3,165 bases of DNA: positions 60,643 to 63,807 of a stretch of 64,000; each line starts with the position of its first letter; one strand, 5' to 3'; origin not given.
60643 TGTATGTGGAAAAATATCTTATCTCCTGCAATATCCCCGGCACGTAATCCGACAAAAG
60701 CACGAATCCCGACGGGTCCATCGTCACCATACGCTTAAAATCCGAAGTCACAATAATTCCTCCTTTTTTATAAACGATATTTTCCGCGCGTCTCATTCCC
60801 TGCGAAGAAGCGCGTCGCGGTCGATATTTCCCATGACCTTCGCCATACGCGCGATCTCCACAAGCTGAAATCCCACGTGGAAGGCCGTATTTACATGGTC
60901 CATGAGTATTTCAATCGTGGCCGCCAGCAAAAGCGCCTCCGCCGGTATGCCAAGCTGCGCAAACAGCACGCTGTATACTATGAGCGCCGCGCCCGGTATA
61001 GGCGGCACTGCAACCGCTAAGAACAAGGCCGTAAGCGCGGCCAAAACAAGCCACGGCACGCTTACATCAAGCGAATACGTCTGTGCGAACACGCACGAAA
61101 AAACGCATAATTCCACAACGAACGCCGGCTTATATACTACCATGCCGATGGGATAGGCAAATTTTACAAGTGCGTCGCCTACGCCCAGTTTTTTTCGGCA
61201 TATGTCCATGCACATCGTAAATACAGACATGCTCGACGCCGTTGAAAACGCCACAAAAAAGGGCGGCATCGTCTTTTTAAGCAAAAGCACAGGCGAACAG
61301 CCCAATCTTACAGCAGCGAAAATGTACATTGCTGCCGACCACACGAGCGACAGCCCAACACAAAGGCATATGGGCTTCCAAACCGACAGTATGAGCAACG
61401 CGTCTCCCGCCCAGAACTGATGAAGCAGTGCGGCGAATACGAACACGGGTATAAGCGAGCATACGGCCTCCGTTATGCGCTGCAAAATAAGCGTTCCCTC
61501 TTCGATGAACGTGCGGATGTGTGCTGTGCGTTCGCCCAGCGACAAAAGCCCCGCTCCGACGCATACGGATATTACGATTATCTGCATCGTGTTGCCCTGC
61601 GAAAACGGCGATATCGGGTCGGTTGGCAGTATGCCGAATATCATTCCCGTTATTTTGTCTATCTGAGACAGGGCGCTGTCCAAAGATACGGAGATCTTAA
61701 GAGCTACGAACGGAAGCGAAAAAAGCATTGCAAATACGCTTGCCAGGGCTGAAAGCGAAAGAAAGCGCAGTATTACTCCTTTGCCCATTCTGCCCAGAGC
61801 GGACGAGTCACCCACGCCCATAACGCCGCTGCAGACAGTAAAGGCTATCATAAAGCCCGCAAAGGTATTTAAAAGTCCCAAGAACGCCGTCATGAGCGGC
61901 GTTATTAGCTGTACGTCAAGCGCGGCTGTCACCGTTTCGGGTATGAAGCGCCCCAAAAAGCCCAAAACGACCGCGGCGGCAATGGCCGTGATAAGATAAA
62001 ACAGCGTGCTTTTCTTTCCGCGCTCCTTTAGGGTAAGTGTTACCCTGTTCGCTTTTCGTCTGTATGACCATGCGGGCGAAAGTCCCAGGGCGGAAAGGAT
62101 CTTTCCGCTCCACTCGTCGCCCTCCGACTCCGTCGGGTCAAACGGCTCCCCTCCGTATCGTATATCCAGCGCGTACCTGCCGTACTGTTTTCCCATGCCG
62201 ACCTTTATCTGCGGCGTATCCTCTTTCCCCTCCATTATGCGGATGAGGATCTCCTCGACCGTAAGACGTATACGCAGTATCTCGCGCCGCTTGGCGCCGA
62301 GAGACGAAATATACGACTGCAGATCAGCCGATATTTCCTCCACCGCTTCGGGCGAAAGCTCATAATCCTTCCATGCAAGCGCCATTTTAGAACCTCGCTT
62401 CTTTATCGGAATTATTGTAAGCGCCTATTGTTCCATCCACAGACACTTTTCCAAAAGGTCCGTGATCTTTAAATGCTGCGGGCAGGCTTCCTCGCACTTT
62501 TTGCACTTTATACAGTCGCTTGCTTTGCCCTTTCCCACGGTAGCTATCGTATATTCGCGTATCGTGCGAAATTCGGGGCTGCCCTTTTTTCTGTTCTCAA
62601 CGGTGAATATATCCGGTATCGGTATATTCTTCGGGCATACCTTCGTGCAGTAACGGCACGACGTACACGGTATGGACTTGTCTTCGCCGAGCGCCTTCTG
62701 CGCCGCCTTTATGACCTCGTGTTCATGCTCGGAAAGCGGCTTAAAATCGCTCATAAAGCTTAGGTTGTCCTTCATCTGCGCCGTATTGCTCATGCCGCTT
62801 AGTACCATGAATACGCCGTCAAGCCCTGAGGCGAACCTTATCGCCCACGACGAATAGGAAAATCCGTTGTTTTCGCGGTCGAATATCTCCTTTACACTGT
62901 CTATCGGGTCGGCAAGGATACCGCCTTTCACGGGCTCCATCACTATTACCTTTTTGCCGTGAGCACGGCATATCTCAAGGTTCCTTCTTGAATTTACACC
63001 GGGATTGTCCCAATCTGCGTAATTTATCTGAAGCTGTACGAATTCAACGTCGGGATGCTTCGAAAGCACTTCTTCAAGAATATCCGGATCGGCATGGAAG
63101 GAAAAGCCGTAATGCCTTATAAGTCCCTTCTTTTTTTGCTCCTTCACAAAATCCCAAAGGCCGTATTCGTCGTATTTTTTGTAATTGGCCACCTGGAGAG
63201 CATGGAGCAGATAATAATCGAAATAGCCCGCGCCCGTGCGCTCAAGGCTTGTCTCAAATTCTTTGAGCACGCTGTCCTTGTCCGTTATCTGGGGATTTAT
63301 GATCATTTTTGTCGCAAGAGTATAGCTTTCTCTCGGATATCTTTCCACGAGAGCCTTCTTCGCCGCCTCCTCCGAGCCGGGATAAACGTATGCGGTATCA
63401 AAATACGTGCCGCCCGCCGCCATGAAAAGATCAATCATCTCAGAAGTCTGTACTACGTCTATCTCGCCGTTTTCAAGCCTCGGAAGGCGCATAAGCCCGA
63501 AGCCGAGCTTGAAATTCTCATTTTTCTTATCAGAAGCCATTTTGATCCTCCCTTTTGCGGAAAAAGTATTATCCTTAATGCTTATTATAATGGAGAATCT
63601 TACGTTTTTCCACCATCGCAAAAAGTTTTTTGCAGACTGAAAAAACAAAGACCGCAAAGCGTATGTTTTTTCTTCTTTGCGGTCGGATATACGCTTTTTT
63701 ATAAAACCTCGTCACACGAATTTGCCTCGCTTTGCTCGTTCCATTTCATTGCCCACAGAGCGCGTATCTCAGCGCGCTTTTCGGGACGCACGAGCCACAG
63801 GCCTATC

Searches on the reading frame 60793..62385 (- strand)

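Call 80: search_protein_families(library=pfam, proteins=[window:60793-62385:-], max_evalue=0.00001)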
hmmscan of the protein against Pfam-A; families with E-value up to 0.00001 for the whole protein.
window:60793-62385:- (530 aa): 1 family
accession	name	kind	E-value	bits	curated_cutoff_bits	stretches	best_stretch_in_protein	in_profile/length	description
PF00375.23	SDF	-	2.1e-54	185.5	27.9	1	130-502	4-372/387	Sodium:dicarboxylate symporter family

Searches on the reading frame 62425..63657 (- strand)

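Call 80: search_protein_families(library=pfam, proteins=[window:62425-63657:-], max_evalue=0.00001)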
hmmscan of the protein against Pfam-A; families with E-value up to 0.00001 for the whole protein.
window:62425-63657:- (410 aa): 7 families
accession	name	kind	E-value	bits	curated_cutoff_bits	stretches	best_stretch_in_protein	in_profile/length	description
PF00248.27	Aldo_ket_red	-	9.9e-42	143.4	24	1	50-319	1-289/291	Aldo/keto reductase family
PF13187.11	Fer4_9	-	1.5e-09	38.2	27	1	331-395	2-50/52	4Fe-4S dicluster domain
PF13534.11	Fer4_17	-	2.4e-07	31.6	22.2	1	331-396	2-60/61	4Fe-4S dicluster domain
PF12838.12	Fer4_7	-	3.5e-06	27.8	27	0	331-394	2-50/52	4Fe-4S dicluster domain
PF13237.11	Fer4_10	-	6.2e-06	26.5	25.5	0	330-393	8-53/53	4Fe-4S dicluster domain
PF13183.11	Fer4_8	-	6.9e-06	27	27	0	330-395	4-67/68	4Fe-4S dicluster domain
PF13484.11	Fer4_16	-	8.2e-06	26.9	30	0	331-394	2-65/66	4Fe-4S double cluster binding domain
